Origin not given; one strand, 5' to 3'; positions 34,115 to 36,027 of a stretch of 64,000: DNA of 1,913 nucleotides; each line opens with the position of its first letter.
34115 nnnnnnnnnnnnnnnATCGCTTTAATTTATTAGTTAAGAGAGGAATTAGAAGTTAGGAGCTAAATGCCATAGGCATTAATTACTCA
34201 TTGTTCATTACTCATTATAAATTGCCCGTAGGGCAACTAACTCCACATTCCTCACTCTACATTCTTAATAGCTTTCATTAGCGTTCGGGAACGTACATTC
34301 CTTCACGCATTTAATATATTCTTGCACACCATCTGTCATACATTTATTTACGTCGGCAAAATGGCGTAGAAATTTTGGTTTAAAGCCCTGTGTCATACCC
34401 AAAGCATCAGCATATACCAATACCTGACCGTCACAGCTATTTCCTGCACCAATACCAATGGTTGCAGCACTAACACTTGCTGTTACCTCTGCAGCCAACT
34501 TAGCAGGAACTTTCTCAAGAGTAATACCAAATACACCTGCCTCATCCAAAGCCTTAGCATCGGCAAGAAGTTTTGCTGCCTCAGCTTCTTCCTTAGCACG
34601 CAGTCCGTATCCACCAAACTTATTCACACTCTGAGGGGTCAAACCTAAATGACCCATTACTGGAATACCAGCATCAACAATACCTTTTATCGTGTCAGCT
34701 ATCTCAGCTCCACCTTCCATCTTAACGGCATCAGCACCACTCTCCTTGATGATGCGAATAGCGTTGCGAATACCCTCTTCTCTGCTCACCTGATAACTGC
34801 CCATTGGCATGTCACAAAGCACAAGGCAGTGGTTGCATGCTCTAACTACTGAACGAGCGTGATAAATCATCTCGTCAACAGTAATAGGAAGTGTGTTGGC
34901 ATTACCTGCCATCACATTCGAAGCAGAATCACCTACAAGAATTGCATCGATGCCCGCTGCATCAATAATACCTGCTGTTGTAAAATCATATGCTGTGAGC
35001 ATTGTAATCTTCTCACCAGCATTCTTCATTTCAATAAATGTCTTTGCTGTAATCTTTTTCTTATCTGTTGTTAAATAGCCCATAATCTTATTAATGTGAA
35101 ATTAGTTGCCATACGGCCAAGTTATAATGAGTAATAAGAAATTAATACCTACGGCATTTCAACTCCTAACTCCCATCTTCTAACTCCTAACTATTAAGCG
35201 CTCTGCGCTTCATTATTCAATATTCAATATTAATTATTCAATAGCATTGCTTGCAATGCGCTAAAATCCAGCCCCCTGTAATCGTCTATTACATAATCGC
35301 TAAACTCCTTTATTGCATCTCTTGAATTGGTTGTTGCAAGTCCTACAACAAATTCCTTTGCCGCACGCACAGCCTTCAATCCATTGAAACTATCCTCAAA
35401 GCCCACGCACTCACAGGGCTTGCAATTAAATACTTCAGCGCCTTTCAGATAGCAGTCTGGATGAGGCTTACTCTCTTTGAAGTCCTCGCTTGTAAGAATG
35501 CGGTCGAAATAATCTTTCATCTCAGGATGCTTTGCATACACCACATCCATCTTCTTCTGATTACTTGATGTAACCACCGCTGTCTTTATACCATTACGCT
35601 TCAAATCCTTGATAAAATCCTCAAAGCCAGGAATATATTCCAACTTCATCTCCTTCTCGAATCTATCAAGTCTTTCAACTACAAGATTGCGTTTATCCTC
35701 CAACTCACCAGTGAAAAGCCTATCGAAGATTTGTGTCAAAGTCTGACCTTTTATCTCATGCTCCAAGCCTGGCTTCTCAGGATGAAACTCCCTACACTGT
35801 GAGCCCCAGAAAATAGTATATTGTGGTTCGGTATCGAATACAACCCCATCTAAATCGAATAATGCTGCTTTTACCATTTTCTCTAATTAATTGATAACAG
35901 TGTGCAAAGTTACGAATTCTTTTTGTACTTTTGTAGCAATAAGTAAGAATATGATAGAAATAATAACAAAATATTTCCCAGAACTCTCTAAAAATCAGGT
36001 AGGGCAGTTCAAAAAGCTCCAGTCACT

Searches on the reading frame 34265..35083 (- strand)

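Call 65: search_protein_families(library=pfam, proteins=[window:34265-35083:-], max_evalue=0.00001)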
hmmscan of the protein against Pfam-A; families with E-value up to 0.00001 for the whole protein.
window:34265-35083:- (272 aa): 2 families
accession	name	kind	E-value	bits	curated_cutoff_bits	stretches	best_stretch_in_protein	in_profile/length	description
PF02548.21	Pantoate_transf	-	1.3e-109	366.1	28.7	1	10-267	1-258/259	Ketopantoate hydroxymethyltransferase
PF13714.12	PEP_mutase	-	4.2e-08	33.5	31.5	1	16-125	1-107/240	Phosphoenolpyruvate phosphomutase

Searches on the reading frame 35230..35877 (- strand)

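Call 66: search_protein_families(library=pfam, proteins=[window:35230-35877:-], max_evalue=0.00001)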
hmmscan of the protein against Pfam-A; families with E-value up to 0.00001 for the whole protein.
window:35230-35877:- (215 aa): 2 families
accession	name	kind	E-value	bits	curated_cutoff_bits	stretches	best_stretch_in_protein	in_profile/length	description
PF13419.12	HAD_2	-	1.4e-28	100.7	23.8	1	6-174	2-172/178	Haloacid dehalogenase-like hydrolase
PF00702.32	Hydrolase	-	7.6e-27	95.4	26.4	1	2-173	1-190/191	haloacid dehalogenase-like hydrolase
